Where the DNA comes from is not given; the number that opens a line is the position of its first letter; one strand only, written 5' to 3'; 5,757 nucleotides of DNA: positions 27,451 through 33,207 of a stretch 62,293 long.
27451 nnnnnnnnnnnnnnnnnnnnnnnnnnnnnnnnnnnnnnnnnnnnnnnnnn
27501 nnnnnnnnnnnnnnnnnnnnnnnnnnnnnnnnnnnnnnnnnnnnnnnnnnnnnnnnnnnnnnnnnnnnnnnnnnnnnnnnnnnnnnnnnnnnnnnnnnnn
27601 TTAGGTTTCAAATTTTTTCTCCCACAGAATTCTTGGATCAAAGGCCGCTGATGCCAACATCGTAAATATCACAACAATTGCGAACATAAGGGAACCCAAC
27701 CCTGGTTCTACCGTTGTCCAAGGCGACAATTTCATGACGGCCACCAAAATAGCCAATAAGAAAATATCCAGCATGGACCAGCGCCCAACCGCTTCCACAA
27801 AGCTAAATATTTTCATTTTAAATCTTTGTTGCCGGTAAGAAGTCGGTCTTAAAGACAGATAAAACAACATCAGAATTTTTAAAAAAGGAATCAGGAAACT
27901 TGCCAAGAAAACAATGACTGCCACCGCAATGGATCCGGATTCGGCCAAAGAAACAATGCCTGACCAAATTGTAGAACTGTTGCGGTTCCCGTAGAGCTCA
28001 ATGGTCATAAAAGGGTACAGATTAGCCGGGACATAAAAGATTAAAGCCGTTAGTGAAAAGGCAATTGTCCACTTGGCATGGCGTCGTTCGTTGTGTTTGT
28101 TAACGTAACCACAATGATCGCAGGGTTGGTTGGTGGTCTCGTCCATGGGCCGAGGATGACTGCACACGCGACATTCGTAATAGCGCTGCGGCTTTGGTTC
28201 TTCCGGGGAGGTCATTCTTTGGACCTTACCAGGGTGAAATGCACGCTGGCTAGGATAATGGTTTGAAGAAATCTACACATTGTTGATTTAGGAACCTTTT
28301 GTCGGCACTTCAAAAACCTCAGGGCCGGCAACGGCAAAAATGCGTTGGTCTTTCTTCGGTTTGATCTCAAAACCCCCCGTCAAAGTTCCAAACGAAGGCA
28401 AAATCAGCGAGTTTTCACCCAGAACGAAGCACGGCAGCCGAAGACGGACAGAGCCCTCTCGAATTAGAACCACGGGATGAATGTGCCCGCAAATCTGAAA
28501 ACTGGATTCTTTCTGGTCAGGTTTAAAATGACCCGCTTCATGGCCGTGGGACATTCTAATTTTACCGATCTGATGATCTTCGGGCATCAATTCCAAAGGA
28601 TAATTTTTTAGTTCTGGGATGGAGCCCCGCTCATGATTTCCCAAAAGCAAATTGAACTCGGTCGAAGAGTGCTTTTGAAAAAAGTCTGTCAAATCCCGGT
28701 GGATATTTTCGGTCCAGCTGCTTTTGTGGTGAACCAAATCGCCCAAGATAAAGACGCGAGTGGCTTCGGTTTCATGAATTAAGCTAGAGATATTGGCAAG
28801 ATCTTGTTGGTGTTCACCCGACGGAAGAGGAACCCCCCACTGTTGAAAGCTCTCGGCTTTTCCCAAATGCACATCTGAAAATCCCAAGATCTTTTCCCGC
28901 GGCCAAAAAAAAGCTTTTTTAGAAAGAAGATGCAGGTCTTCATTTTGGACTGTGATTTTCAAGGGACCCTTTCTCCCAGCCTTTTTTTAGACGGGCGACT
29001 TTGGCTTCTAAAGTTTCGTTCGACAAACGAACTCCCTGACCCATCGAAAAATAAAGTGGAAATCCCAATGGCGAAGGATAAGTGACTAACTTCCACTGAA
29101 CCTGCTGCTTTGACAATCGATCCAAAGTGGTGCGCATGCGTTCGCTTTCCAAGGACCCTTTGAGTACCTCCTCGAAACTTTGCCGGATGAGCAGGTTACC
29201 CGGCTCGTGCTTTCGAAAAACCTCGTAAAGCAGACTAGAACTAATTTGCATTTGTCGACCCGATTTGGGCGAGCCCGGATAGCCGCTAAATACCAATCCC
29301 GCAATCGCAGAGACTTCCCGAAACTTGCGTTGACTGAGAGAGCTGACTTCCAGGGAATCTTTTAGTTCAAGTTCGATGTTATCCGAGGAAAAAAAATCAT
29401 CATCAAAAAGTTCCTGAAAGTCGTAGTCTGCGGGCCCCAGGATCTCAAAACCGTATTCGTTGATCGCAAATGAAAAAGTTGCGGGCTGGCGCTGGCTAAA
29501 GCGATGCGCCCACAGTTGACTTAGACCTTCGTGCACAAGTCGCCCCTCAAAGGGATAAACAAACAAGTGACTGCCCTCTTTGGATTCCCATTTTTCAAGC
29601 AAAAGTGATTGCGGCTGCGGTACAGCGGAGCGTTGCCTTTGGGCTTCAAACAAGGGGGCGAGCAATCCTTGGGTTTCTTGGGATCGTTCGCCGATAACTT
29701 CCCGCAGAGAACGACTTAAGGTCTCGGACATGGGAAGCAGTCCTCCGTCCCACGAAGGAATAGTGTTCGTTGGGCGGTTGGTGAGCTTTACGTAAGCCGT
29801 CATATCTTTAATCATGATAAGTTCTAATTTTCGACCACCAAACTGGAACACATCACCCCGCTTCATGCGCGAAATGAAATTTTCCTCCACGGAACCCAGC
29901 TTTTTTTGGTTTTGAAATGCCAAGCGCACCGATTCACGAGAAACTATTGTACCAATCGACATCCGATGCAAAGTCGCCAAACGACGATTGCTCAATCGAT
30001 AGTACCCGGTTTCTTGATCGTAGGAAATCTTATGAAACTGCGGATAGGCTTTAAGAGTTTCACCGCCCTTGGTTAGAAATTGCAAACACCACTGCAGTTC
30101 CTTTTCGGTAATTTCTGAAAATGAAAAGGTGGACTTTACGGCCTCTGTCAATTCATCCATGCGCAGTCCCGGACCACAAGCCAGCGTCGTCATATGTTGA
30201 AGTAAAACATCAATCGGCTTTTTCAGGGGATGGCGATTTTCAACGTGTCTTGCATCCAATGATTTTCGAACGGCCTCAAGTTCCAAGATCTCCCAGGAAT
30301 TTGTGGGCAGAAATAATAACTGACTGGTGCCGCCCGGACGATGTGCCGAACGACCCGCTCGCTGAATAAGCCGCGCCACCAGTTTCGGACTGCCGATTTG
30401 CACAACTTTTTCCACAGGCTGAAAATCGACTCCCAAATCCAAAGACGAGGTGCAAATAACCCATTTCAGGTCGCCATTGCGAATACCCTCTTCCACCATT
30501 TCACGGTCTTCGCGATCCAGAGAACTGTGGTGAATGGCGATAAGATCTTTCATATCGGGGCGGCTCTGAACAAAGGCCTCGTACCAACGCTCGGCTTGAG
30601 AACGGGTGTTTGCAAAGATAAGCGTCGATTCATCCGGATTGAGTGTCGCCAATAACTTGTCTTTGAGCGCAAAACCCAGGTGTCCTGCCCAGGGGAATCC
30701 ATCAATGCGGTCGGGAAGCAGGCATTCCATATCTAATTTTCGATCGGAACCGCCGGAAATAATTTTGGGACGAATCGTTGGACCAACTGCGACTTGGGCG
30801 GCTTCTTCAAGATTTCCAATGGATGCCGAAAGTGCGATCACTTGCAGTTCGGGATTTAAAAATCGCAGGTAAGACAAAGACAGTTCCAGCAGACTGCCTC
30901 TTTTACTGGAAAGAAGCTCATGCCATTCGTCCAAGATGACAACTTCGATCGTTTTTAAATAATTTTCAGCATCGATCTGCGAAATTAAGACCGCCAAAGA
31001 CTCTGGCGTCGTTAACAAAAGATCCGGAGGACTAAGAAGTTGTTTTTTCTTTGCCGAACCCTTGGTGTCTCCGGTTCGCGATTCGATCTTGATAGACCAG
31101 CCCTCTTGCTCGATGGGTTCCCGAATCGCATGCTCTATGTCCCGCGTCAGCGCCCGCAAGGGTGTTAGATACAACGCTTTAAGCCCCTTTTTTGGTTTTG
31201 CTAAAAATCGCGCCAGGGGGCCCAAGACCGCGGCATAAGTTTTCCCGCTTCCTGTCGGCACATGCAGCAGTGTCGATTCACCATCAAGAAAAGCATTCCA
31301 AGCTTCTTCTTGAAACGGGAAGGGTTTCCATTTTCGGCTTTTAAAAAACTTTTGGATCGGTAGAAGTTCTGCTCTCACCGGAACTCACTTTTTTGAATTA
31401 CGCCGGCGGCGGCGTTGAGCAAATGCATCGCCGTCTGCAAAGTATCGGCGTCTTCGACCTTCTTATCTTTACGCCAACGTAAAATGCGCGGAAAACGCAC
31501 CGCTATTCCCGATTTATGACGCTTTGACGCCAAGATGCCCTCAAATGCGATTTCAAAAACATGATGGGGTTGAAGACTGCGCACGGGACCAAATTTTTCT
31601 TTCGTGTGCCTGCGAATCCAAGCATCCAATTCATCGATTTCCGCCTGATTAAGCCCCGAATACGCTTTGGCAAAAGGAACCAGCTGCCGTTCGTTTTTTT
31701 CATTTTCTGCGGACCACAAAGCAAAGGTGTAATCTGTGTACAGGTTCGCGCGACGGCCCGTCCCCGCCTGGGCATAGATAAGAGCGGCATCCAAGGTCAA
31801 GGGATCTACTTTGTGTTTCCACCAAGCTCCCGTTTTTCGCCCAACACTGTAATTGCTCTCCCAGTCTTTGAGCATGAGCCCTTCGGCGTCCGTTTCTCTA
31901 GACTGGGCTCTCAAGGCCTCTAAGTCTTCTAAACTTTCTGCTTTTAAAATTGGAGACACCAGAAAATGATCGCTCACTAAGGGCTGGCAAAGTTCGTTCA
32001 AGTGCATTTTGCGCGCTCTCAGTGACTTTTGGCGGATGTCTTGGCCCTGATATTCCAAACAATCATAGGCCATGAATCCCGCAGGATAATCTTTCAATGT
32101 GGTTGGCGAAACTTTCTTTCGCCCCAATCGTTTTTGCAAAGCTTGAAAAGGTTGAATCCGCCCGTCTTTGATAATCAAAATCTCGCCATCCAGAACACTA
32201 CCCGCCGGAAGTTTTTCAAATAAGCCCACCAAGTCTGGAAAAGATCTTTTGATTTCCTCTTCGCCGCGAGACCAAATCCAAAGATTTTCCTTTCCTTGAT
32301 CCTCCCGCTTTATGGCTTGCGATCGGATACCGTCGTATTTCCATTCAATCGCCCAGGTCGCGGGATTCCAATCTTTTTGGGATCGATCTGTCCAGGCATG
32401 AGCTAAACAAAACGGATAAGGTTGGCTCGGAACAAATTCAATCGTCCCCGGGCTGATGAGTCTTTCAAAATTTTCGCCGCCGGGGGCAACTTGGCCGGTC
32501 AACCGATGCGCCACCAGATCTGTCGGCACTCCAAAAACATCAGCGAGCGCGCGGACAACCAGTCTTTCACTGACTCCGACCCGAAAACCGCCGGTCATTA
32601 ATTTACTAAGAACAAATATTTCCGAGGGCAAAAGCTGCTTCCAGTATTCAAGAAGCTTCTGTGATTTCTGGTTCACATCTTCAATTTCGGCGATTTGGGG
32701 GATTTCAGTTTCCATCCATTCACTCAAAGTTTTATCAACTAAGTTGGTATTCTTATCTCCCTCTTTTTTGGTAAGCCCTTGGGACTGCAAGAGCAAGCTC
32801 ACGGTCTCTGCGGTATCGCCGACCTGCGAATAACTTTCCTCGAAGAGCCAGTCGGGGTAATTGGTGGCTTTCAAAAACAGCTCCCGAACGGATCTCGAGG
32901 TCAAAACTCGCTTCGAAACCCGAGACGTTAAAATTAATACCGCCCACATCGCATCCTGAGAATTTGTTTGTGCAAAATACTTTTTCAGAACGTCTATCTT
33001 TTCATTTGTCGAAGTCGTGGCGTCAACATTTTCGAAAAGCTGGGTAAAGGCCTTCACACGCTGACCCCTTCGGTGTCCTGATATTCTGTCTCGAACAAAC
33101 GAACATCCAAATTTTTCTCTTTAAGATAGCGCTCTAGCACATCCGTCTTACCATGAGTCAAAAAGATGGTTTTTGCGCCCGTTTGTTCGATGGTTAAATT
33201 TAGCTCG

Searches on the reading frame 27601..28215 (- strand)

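Call 41: search_protein_families(library=pfam, proteins=[window:27601-28215:-], max_evalue=0.00001)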
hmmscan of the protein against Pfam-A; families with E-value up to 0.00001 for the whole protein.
window:27601-28215:- (204 aa): 1 family
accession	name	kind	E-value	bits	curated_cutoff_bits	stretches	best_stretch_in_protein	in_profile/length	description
PF04403.18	PqiA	-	1.7e-50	171.4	23.8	1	49-200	3-154/156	Paraquat-inducible protein A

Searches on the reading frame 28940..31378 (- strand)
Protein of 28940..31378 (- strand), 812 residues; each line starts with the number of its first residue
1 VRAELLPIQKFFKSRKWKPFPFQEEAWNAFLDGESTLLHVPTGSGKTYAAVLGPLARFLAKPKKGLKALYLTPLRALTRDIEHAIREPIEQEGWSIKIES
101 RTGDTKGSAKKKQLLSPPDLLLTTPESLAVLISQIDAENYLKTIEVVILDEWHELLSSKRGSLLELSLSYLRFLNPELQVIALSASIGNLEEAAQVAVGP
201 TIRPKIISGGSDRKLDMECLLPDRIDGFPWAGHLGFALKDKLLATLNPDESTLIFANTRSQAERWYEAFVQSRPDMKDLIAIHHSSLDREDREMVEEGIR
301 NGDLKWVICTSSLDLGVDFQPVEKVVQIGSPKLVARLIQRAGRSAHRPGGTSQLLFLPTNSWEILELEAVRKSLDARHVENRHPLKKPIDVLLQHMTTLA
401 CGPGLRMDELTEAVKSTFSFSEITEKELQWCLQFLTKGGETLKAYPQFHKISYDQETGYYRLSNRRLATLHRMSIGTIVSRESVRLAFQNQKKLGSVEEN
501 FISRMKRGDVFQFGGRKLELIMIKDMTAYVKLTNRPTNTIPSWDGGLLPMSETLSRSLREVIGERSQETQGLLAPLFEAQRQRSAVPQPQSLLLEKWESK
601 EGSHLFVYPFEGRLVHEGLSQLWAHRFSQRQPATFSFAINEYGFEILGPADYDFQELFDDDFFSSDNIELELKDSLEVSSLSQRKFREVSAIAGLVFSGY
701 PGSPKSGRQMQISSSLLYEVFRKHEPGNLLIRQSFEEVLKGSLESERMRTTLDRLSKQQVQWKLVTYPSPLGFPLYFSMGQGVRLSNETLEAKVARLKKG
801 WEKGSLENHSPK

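Call 41: search_protein_families(library=pfam, proteins=[window:28940-31378:-], max_evalue=0.00001)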
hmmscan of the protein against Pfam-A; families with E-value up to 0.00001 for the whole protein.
window:28940-31378:- (812 aa): 5 families
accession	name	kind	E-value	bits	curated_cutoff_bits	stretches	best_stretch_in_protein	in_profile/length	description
PF19306.5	WH_Lhr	-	5.1e-60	202.1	27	1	374-537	3-165/168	Large helicase-related protein, winged helix domain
PF08494.16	DEAD_assoc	-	6.8e-49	166.7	23.5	1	586-772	1-191/191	DEAD/H associated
PF00270.35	DEAD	-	9.8e-32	110.4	26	1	21-191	2-165/167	DEAD/DEAH box helicase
PF00271.37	Helicase_C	-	1.5e-14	54.6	23.5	1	243-345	10-107/110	Helicase conserved C-terminal domain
PF04851.21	ResIII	-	3.4e-10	40.5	22.5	1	18-158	3-140/164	Type III restriction enzyme, res subunit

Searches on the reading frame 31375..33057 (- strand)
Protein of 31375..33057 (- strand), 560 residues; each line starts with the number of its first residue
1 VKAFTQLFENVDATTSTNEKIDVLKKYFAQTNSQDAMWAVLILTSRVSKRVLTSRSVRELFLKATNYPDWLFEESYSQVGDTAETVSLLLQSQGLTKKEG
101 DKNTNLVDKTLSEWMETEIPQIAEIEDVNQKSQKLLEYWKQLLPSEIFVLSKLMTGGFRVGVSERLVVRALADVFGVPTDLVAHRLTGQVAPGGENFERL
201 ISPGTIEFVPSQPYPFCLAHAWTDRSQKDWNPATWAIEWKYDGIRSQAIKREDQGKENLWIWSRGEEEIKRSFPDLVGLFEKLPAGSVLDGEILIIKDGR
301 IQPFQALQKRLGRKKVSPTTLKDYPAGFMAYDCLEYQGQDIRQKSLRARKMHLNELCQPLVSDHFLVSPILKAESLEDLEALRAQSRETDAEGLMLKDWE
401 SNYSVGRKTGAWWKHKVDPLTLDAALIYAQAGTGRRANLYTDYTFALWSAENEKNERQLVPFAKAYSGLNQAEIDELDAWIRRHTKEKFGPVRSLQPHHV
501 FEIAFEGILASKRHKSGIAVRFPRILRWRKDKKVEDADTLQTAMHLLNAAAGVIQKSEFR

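Call 41: search_protein_families(library=pfam, proteins=[window:31375-33057:-], max_evalue=0.00001)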
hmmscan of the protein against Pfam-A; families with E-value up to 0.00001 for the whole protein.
window:31375-33057:- (560 aa): 3 families
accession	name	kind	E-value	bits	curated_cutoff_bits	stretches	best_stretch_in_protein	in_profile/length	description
PF01068.26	DNA_ligase_A_M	-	2.5e-31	109.4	26.2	1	231-416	18-204/204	ATP dependent DNA ligase domain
PF04675.19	DNA_ligase_A_N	-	3.2e-18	67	24.6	1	2-172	3-174/174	DNA ligase N terminus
PF04679.21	DNA_ligase_A_C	-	3.1e-08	34.4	27.5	1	440-532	5-94/94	ATP dependent DNA ligase C terminal region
